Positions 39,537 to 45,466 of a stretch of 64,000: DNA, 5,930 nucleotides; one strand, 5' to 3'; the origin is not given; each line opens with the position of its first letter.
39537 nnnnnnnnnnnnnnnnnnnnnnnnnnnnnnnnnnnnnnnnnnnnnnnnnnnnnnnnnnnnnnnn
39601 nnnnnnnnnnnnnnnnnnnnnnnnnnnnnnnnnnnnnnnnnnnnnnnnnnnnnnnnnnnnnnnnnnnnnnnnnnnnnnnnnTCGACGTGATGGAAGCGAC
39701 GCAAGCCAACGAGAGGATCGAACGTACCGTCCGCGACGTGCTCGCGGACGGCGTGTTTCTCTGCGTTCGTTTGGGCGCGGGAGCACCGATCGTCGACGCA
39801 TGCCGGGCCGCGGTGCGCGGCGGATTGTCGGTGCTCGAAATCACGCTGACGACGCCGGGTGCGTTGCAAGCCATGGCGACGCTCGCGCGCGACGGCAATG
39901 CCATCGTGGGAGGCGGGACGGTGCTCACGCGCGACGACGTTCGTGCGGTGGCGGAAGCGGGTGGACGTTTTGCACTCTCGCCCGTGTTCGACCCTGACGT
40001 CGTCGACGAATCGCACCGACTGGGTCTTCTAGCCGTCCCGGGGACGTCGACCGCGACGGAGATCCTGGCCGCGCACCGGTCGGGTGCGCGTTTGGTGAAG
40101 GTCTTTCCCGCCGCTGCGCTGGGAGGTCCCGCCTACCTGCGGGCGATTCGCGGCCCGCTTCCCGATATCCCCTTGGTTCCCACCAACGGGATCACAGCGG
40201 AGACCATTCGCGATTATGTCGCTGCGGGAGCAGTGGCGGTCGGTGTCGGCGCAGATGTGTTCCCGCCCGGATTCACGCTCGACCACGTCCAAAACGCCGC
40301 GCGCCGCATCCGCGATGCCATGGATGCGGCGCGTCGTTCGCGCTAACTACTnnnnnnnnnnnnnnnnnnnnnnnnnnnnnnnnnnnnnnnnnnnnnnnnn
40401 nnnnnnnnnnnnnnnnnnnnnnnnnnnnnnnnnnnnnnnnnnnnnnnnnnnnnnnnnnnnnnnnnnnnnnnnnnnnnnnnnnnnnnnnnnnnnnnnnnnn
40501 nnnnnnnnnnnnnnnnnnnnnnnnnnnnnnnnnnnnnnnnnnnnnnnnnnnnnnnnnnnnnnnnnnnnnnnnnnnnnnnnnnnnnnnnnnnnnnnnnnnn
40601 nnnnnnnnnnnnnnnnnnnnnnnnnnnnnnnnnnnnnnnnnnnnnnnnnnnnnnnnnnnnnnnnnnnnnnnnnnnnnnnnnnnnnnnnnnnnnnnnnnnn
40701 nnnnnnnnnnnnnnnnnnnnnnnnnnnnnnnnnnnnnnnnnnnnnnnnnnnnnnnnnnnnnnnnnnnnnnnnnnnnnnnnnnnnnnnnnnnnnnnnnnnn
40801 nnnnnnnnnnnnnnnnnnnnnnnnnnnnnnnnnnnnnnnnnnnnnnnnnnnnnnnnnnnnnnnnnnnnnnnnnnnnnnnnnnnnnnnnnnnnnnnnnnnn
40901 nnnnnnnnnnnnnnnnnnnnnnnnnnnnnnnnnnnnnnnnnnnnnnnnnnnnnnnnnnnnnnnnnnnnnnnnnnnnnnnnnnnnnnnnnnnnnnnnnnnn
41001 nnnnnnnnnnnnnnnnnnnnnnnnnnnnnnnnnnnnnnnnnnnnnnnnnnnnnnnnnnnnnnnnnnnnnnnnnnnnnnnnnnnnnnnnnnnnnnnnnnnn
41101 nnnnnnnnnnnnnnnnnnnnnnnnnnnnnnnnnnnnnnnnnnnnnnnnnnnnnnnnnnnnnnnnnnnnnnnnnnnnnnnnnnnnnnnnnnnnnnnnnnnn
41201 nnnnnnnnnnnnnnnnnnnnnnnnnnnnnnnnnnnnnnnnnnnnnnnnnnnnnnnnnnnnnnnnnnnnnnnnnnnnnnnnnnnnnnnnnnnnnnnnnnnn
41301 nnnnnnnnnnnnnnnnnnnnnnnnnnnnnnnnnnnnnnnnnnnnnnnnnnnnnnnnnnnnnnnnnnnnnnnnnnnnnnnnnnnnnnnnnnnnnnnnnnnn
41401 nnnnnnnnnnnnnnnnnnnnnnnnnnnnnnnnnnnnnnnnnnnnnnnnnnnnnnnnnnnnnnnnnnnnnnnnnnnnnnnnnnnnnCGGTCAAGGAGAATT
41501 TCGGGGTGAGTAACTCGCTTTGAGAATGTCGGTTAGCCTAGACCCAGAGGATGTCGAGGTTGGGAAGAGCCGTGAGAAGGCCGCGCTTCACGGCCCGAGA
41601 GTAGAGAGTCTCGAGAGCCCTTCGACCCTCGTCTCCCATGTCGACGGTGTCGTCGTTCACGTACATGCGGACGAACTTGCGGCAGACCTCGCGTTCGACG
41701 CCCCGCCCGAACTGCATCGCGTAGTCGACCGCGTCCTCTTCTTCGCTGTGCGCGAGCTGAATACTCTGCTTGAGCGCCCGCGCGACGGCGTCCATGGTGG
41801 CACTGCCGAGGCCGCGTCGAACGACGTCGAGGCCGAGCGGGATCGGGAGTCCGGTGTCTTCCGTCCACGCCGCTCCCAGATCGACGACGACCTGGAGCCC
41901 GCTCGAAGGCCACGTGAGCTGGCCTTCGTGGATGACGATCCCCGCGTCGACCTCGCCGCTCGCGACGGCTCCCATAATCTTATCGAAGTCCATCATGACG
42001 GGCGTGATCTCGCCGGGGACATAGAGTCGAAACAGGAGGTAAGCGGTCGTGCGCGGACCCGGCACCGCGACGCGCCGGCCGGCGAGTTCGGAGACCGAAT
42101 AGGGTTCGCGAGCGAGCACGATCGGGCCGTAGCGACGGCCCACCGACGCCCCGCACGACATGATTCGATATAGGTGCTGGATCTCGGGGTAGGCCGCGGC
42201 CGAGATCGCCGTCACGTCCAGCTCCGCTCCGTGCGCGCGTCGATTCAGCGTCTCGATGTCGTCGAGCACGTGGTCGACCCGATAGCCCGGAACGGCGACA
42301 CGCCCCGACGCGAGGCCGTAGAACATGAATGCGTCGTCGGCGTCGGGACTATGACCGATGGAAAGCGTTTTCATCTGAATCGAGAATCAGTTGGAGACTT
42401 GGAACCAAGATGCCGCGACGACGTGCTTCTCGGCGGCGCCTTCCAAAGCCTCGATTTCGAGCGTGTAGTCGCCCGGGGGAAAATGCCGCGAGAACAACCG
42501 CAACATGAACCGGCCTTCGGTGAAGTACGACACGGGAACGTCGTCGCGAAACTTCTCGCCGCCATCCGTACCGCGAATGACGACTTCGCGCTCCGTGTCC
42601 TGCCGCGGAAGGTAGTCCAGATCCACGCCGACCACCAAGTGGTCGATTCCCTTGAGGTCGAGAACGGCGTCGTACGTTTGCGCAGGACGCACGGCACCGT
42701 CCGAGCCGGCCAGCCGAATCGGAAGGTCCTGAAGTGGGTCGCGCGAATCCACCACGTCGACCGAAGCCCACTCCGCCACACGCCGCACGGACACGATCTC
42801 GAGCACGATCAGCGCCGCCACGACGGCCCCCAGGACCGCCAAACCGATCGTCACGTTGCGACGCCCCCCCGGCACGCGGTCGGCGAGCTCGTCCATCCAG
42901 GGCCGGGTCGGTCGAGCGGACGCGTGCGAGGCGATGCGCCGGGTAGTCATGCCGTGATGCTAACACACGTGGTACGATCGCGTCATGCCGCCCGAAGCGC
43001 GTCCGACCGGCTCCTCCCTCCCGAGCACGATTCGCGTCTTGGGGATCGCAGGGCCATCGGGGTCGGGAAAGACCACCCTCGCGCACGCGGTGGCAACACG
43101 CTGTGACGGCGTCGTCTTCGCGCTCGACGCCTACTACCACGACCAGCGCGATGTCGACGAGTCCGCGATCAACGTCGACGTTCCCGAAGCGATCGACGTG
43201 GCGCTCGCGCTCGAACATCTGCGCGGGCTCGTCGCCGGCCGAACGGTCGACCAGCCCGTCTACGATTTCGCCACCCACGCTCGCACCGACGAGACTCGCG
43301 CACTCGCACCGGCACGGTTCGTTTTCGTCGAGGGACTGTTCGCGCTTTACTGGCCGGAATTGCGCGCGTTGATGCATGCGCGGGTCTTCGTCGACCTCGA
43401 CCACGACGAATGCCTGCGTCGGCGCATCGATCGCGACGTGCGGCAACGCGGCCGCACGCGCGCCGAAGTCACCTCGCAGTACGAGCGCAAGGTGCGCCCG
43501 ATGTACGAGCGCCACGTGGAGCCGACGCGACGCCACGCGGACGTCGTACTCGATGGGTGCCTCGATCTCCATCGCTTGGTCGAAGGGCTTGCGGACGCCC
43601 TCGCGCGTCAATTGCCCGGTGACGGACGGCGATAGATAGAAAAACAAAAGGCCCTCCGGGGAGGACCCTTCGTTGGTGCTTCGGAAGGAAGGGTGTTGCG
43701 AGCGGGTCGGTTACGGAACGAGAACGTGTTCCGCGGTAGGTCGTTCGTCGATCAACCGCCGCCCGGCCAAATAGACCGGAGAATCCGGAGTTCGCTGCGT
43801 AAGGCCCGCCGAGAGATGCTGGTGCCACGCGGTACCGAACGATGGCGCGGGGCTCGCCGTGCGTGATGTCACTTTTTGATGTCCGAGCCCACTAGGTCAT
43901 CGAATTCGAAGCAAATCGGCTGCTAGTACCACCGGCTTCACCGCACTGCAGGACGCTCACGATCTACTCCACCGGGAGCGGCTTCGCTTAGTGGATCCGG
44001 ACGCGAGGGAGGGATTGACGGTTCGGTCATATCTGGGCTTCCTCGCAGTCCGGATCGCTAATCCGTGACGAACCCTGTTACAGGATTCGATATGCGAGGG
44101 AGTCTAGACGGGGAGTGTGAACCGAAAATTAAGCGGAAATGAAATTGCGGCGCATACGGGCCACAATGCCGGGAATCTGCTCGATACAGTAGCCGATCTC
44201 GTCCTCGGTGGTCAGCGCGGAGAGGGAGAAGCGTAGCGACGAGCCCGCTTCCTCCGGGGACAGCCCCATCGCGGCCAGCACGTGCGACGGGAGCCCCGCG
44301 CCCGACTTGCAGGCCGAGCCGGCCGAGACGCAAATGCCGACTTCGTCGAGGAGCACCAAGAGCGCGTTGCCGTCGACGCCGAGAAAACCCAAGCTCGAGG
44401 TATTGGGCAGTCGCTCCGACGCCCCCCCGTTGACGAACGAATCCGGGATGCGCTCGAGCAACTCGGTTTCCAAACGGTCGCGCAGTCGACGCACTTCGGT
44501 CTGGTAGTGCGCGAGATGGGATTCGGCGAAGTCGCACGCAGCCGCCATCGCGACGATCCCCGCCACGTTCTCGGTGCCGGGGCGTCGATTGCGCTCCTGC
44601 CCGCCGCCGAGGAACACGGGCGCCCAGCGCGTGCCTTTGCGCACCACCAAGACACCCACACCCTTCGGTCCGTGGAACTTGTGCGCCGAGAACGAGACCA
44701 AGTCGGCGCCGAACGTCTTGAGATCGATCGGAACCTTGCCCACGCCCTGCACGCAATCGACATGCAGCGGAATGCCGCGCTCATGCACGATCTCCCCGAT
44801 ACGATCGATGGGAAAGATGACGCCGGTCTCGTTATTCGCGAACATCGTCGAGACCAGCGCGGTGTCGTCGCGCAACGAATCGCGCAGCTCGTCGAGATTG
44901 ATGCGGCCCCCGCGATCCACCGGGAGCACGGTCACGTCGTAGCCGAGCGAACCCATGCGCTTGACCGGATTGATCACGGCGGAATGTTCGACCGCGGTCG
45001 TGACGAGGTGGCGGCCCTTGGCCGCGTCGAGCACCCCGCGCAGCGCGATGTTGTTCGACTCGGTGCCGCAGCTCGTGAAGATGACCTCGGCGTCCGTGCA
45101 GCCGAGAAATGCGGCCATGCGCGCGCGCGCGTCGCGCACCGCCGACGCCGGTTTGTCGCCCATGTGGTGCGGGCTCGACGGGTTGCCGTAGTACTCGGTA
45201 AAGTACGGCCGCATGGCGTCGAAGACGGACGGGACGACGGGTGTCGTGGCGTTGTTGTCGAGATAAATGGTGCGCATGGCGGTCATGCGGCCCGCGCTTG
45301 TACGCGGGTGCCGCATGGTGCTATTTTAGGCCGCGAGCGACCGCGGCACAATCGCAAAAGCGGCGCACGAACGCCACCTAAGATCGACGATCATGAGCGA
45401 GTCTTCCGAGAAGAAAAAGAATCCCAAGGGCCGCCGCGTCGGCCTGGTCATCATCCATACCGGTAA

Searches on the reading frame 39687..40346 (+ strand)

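Call 60: search_protein_families(library=pfam, proteins=[window:39687-40346:+], max_evalue=0.0001)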
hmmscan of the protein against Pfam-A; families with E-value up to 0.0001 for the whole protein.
window:39687-40346:+ (219 aa): 1 family
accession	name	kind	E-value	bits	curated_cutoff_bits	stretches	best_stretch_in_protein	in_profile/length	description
PF01081.25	Aldolase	-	1.2e-36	126.5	27.8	1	34-193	21-181/196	KDPG and KHG aldolase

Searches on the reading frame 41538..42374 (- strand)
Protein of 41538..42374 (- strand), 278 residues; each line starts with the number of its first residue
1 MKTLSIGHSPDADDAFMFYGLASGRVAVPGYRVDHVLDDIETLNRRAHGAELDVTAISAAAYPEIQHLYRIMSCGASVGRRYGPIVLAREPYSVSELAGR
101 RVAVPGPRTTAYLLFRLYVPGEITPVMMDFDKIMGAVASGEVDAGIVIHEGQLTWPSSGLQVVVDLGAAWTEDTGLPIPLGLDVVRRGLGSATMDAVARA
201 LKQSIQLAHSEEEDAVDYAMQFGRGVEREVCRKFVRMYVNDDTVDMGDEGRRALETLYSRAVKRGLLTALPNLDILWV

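Call 61: search_protein_families(library=pfam, proteins=[window:41538-42374:-], max_evalue=0.0001)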
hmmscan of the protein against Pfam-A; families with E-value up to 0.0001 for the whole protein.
window:41538-42374:- (278 aa): 1 family
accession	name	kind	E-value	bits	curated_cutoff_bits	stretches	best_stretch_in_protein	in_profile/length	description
PF02621.19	VitK2_biosynth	-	4.6e-76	256.1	26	1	4-262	1-251/252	Menaquinone biosynthesis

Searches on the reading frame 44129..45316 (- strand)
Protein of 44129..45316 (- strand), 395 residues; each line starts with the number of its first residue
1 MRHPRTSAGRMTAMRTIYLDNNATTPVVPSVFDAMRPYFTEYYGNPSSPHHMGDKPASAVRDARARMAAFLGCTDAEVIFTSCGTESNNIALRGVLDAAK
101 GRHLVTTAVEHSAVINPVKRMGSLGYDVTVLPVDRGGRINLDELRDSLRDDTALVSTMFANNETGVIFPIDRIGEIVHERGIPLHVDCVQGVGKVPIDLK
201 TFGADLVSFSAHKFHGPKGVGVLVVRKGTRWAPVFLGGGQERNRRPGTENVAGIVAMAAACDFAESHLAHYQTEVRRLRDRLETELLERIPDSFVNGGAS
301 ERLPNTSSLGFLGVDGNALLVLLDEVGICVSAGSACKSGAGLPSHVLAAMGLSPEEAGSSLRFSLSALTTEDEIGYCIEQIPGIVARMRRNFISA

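Call 61: search_protein_families(library=pfam, proteins=[window:44129-45316:-], max_evalue=0.0001)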
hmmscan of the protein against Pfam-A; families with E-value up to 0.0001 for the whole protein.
window:44129-45316:- (395 aa): 4 families
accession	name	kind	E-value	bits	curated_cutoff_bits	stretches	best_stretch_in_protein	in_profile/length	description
PF00266.25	Aminotran_5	-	1.1e-85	288.4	21.5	1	17-374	1-368/371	Aminotransferase class-V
PF01041.23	DegT_DnrJ_EryC1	-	5.4e-08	32.9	19.8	1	65-198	31-156/360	DegT/DnrJ/EryC1/StrS aminotransferase family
PF00155.27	Aminotran_1_2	-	1.9e-07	31.1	19.7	1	62-381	46-361/361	Aminotransferase class I and II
PF01212.27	Beta_elim_lyase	-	1.9e-06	27.9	27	1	59-188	33-169/288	Beta-eliminating lyase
